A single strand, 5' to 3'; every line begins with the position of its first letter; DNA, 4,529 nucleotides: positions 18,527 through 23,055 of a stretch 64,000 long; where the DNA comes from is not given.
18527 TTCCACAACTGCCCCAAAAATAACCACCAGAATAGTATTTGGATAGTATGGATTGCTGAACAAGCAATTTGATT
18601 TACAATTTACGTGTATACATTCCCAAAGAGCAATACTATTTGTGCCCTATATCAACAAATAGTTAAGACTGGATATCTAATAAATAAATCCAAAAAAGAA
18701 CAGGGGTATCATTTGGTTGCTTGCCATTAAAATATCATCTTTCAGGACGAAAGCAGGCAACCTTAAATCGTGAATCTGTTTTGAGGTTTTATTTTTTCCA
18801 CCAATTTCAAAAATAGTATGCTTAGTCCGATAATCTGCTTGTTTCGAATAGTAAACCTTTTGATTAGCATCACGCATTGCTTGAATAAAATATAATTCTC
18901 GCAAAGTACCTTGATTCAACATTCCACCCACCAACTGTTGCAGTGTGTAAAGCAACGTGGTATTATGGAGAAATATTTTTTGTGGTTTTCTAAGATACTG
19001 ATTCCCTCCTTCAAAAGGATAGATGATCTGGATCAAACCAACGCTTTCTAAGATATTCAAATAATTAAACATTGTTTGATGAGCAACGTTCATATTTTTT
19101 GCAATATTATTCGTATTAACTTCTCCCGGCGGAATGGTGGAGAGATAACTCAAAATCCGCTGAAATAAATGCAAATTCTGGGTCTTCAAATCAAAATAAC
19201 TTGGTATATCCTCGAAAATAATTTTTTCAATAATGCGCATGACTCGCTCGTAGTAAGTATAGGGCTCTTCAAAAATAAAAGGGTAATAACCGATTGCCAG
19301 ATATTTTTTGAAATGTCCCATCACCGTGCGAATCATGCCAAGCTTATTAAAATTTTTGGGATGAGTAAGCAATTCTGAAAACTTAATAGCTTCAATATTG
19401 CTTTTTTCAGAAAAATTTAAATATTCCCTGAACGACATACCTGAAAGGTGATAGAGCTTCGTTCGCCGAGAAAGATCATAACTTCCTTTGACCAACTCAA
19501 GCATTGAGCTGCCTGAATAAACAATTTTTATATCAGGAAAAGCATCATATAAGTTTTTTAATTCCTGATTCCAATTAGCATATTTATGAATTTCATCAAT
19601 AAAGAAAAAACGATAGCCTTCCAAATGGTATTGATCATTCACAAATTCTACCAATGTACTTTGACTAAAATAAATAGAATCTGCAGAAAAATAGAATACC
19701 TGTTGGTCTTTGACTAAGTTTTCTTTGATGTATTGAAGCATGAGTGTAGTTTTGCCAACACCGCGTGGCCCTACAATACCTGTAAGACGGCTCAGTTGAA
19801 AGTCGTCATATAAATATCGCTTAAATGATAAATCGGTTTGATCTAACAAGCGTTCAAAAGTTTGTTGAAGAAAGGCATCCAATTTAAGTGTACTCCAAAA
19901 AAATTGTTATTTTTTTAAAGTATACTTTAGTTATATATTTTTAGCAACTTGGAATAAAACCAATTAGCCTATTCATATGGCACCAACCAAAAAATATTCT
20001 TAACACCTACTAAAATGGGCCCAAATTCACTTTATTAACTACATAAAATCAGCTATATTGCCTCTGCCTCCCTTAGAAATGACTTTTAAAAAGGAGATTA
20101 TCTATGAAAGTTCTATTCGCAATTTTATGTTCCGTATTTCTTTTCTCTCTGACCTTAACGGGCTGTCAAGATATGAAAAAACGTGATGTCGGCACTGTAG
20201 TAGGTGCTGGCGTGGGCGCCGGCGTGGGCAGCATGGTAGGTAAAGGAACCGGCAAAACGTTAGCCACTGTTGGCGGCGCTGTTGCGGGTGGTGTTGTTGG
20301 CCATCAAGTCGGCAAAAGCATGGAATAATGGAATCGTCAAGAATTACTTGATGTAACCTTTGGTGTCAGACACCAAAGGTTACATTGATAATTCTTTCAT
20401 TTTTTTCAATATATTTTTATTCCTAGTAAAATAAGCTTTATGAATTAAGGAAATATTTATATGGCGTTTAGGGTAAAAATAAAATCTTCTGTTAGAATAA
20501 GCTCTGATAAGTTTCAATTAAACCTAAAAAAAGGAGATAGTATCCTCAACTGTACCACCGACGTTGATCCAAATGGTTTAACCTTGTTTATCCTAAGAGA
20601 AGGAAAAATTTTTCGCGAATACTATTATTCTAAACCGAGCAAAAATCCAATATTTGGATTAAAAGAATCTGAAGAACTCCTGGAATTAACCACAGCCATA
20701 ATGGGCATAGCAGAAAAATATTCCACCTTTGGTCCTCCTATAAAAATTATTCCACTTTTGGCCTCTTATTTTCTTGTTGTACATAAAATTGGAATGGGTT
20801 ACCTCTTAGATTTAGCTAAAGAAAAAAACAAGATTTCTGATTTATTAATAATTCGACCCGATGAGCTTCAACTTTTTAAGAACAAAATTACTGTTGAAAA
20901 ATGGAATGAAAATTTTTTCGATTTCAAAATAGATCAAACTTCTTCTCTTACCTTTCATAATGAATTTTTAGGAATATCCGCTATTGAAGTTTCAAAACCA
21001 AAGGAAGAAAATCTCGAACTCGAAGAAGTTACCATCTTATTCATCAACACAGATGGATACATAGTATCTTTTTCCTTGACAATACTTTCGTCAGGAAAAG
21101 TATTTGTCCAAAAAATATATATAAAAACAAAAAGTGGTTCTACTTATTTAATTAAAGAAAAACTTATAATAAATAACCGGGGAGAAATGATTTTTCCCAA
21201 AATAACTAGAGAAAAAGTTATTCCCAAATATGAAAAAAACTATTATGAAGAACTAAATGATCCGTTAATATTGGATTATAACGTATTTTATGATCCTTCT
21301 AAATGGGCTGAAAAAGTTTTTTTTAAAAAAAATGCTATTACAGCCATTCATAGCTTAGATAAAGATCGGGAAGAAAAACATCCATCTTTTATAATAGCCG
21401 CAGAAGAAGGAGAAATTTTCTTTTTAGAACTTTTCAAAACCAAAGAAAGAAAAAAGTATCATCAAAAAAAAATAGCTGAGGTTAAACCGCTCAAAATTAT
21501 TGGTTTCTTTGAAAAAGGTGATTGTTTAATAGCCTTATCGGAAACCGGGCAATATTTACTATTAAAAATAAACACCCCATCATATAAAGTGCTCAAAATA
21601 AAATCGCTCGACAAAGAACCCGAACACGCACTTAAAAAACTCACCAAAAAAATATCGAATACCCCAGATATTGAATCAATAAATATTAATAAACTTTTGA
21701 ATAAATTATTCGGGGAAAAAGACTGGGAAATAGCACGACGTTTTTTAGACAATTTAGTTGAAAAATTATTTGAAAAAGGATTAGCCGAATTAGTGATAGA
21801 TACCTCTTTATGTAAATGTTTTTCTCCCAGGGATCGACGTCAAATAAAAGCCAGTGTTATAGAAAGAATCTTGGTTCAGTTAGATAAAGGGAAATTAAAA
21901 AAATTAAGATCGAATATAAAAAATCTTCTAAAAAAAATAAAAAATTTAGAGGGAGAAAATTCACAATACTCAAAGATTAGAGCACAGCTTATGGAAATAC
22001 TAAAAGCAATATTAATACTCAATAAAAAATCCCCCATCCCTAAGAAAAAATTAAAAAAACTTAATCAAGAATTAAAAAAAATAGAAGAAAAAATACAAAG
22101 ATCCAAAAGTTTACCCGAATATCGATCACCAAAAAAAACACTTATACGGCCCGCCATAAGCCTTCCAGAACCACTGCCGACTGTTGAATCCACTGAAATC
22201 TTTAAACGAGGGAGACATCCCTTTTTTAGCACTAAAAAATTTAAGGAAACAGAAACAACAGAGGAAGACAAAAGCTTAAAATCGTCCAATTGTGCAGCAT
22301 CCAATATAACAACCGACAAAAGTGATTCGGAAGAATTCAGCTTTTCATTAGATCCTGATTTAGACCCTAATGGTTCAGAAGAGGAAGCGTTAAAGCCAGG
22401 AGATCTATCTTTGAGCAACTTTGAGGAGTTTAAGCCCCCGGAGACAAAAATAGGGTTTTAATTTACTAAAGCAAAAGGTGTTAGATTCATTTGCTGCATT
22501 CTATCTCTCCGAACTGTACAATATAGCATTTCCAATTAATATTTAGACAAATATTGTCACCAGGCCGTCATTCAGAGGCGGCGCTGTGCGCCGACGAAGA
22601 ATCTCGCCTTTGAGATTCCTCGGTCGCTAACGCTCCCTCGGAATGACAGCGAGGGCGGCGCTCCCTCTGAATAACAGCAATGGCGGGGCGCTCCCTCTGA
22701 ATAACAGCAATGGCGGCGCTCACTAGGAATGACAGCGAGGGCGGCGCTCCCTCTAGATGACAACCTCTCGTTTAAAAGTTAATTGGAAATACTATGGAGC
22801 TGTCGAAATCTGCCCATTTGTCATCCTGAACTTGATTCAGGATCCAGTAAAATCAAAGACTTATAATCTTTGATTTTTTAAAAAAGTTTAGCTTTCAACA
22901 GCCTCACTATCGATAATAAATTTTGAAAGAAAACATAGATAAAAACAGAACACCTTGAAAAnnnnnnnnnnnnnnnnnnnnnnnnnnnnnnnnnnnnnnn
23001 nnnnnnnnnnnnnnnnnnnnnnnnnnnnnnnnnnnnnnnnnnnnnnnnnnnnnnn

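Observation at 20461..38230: Effector-like island of coiled-coil and low-complexity proteins, with each gene separated by MITE-like repeats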

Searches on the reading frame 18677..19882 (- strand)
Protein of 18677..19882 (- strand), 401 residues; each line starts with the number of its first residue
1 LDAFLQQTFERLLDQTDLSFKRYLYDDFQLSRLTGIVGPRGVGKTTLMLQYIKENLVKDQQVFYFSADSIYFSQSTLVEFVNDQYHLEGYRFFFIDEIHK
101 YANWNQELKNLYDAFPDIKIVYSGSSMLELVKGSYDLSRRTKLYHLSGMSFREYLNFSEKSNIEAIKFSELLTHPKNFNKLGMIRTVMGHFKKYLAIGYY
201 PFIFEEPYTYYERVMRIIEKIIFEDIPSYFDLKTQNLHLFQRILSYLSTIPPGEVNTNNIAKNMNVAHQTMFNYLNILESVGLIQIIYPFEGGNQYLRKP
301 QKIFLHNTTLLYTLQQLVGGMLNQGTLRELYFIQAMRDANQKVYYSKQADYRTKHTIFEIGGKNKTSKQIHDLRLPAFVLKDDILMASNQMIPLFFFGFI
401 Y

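Call 11: search_protein_families(library=pfam, proteins=[window:18677-19882:-], max_evalue=0.001)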
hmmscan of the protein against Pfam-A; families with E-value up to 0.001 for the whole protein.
window:18677-19882:- (401 aa): 5 families
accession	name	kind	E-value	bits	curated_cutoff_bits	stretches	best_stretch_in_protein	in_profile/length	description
PF13173.12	AAA_14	-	4.8e-28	98.2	27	1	32-155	3-129/129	AAA domain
PF13635.12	DUF4143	-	4e-10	40.1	28.1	1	225-347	3-135/160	Domain of unknown function (DUF4143)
PF25199.1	nSTAND_NTPase5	-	1.8e-05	25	34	1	25-103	35-110/145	Novel STAND NTPase 5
PF01637.24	ATPase_2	-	4.4e-05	23.8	33.2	1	36-75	25-64/225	ATPase domain predominantly from Archaea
PF13401.12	AAA_22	-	0.00037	21.3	27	0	34-90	8-63/130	AAA domain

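Call 63: search_protein_families(library=padloc, proteins=[window:18677-19882:-], max_evalue=0.001)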
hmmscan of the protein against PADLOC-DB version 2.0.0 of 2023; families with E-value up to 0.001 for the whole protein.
window:18677-19882:- (401 aa): 10 families
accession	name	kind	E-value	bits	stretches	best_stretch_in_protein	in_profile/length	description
PDLC04789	PDC-S01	-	7.8e-32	108.7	1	23-308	9-268/375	-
PDLC04787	PDC-S01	-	1e-29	101.7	1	36-349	32-336/412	-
PDLC04790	PDC-S01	-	4.6e-17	59.9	1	29-318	25-302/422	-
PDLC04788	PDC-S01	-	6e-17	59.7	1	37-326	25-322/448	-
PDLC04791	PDC-S01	-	2.8e-14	50.6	1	34-154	22-150/395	-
PDLC04786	PDC-S01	-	3.8e-10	37.1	1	36-348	25-362/439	-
PDLC04140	mad8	-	1.8e-07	29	1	22-135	18-131/314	mads_8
PDLC01268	CasR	-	3.8e-05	21.7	1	216-285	110-168/179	"CAS-I,CAS-II,CAS-III,CAS-IV,CAS-V,CAS-VI; associated_signaling"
PDLC01438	Csa3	-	0.00012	20.2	1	242-383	152-285/305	"CAS-I,CAS-II,CAS-III,CAS-IV,CAS-V,CAS-VI; associated_signaling"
PDLC01434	CasR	-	0.00036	18.5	1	241-285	128-172/191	"CAS-I,CAS-II,CAS-III,CAS-IV,CAS-V,CAS-VI; associated_signaling"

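Call 64: search_protein_families(library=phrogs, proteins=[window:18677-19882:-], max_evalue=0.001)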
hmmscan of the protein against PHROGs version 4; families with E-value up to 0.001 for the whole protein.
window:18677-19882:- (401 aa): 2 families
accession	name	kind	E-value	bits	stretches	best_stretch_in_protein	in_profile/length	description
phrog_243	-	DNA, RNA and nucleotide metabolism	4.5e-05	23.5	1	28-77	32-78/273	DnaB-like replicative helicase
phrog_168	-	DNA, RNA and nucleotide metabolism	0.00079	20.2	0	20-115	33-127/314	clamp loader of DNA polymerase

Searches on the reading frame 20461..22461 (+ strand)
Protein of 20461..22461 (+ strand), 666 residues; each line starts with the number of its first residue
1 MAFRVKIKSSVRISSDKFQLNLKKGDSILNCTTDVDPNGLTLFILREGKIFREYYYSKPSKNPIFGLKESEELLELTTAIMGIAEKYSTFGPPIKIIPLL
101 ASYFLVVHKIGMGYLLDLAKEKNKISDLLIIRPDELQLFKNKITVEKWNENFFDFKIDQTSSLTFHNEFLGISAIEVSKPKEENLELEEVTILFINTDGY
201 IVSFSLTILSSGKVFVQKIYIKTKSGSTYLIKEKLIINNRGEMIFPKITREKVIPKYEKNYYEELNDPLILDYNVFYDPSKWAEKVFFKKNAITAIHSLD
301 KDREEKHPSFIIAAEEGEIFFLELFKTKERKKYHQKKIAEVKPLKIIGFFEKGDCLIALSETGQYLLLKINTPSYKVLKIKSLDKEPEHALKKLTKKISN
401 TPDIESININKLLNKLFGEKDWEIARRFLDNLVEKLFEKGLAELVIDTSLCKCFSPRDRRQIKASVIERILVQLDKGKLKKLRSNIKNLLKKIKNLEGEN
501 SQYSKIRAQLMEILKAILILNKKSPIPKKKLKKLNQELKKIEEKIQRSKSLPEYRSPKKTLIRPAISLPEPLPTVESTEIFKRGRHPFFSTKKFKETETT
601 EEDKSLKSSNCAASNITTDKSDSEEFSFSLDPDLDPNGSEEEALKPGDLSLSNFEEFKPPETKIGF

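Call 5: search_protein_families(library=pfam, proteins=[window:20461-22461:+], max_evalue=0.01)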
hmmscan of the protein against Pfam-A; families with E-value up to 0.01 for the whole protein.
window:20461-22461:+ (666 aa): 3 families
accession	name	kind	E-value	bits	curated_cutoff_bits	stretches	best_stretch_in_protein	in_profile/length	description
PF21567.2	Gp22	-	0.00078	20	27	1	169-259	22-117/117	Gp22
PF10433.15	Beta-prop_RSE1_1st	-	0.0025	17.3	26.9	1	293-374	261-339/351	RSE1/DDB1/CPSF1 first beta-propeller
PF10675.14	DUF2489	-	0.0067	16.9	27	0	486-546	61-120/130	Protein of unknown function (DUF2489)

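Call 9: search_protein_families(library=ncbifam, proteins=[window:20461-22461:+], max_evalue=0.01)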
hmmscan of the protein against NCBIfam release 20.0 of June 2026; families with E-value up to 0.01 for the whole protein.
window:20461-22461:+ (666 aa): 0 families

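Call 20: list_cluster_members(proteins=[window:20461-22461:+, window:26216-26842:+, window:27206-28384:+, window:28431-31892:-, window:32064-33587:-, window:33904-34383:+, window:22962-24122:+, window:24155-24685:-, window:14861-16672:-, window:6129-8201:+])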
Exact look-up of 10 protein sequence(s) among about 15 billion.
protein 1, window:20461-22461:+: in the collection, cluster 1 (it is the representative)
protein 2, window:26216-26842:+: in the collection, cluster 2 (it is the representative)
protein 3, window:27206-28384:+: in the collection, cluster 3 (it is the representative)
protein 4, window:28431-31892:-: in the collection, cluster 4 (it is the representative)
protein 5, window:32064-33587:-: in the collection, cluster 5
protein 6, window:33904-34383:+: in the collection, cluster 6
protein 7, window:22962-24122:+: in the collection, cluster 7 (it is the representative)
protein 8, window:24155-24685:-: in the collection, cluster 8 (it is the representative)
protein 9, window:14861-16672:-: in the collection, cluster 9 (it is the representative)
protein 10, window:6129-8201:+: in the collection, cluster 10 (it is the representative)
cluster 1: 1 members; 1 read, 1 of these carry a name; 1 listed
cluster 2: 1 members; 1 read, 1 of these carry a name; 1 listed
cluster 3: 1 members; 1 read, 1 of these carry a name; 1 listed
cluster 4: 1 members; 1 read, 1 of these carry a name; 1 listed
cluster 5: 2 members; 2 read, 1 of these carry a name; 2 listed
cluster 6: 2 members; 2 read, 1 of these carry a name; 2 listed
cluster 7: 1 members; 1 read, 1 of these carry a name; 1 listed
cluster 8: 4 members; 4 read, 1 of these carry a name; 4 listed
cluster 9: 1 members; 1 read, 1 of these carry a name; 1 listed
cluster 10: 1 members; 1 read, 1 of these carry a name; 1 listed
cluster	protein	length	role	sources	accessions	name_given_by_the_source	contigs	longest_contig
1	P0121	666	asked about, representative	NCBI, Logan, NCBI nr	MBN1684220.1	MAG: hypothetical protein JW855_02125 [Gammaproteobacteria bacterium] | hypothetical protein [Gammaproteobacteria bacterium]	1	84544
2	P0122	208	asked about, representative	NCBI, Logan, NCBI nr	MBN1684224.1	MAG: hypothetical protein JW855_02145 [Gammaproteobacteria bacterium] | hypothetical protein [Gammaproteobacteria bacterium]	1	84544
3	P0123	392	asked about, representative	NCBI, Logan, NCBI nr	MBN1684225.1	MAG: hypothetical protein JW855_02150 [Gammaproteobacteria bacterium] | hypothetical protein [Gammaproteobacteria bacterium]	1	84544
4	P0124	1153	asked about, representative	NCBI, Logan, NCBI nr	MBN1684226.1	MAG: hypothetical protein JW855_02155 [Gammaproteobacteria bacterium] | hypothetical protein [Gammaproteobacteria bacterium]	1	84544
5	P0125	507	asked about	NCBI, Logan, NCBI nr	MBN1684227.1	MAG: hypothetical protein JW855_02160 [Gammaproteobacteria bacterium] | hypothetical protein [Gammaproteobacteria bacterium]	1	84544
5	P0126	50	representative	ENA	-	-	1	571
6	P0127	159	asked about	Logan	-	-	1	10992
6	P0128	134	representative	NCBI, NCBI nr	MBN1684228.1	MAG: hypothetical protein JW855_02165 [Gammaproteobacteria bacterium] | hypothetical protein [Gammaproteobacteria bacterium]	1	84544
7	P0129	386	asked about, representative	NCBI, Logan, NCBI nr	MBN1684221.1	MAG: alkaline phosphatase family protein [Gammaproteobacteria bacterium] | alkaline phosphatase family protein [Gammaproteobacteria bacterium]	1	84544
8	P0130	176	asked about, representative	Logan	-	-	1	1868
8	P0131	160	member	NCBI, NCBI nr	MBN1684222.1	MAG: L,D-transpeptidase [Gammaproteobacteria bacterium] | L,D-transpeptidase [Gammaproteobacteria bacterium]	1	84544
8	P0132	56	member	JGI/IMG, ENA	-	-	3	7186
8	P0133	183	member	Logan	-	-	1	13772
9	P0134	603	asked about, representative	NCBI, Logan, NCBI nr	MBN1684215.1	MAG: penicillin-binding protein 2 [Gammaproteobacteria bacterium] | penicillin-binding protein 2 [Gammaproteobacteria bacterium]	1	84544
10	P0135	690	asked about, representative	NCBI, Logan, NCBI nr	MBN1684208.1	MAG: maltose alpha-D-glucosyltransferase [Gammaproteobacteria bacterium] | maltose alpha-D-glucosyltransferase [Gammaproteobacteria bacterium]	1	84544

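Call 53: search_protein_representatives(protein=window:20461-22458:+)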
Query: 666 residues. Proteins with E-value up to 0.001 (for the whole library): 1; up to 1e-10: 1; up to 1e-30: 1. The best 1 are listed.
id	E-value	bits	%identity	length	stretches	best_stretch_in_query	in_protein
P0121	0.0e+00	1439.7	100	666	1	1-666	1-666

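Call 60: predict_structure(protein=window:20461-22458:+)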
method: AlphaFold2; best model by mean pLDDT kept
length: 666 residues; sequences in the alignment: 1
mean_pLDDT: 35.5   pTM: 0.21
mean pLDDT of the five models: 35.5, 35.0, 34.6, 33.8, 31.1
residues with pLDDT >= 90: 0; 70-90: 0; 50-70: 17; < 50: 649
segments of 3 or more residues with pLDDT < 50: 1-24, 26-487, 492-499, 501-507, 509-525, 545-644, 646-666
pLDDT, mean of each block of 10 residues (from residue 1): 31 42 41 42 34 35 30 36 36 32 31 36 34 26 26 34 35 31 39 34 42 43 37 39 32 29 23 25 31 29 33 33 29 27 35 37 36 33 34 37 35 39 44 44 38 35 41 42 46 47 47 47 46 51 48 33 31 33 30 29 30 28 28 34 34 35 32
secondary structure, 60 per line:
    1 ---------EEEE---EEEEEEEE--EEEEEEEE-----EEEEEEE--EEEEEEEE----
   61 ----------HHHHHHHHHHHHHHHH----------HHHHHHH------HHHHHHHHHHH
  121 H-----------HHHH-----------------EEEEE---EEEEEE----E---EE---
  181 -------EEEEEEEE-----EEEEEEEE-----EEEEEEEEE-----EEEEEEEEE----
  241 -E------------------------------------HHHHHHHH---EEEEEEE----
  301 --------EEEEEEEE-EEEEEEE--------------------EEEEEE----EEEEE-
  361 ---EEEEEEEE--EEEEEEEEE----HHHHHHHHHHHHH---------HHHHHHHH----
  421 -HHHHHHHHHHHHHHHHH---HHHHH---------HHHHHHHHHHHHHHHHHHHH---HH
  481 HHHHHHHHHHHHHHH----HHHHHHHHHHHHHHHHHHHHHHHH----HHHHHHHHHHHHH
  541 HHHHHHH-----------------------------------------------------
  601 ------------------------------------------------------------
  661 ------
elements in order (helices of 4 or more, strands of 3 or more residues): E10-13 E17-24 E27-34 E40-46 E49-56 H71-86 H97-103 H110-121 H133-136 E154-158 E162-167 E188-195 E201-208 E214-222 E228-236 H279-286 E290-296 E309-316 E318-324 E345-350 E355-359 E364-371 E374-382 H387-399 H409-416 H422-438 H442-446 H456-475 H479-495 H500-523 H528-547

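Call 63: search_protein_families(library=padloc, proteins=[window:20461-22461:+], max_evalue=0.001)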
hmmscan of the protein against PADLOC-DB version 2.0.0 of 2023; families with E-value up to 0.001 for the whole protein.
window:20461-22461:+ (666 aa): 0 families

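Call 64: search_protein_families(library=phrogs, proteins=[window:20461-22461:+], max_evalue=0.001)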
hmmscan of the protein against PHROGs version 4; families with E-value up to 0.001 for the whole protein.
window:20461-22461:+ (666 aa): 0 families

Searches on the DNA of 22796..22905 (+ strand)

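Call 79: search_dna_similar(query=window:22796-22905:+, collection=plasmids, mode=distant, max_evalue=0.001, max_rows=15)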
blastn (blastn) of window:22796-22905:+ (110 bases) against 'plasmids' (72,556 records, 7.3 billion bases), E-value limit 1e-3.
No match.
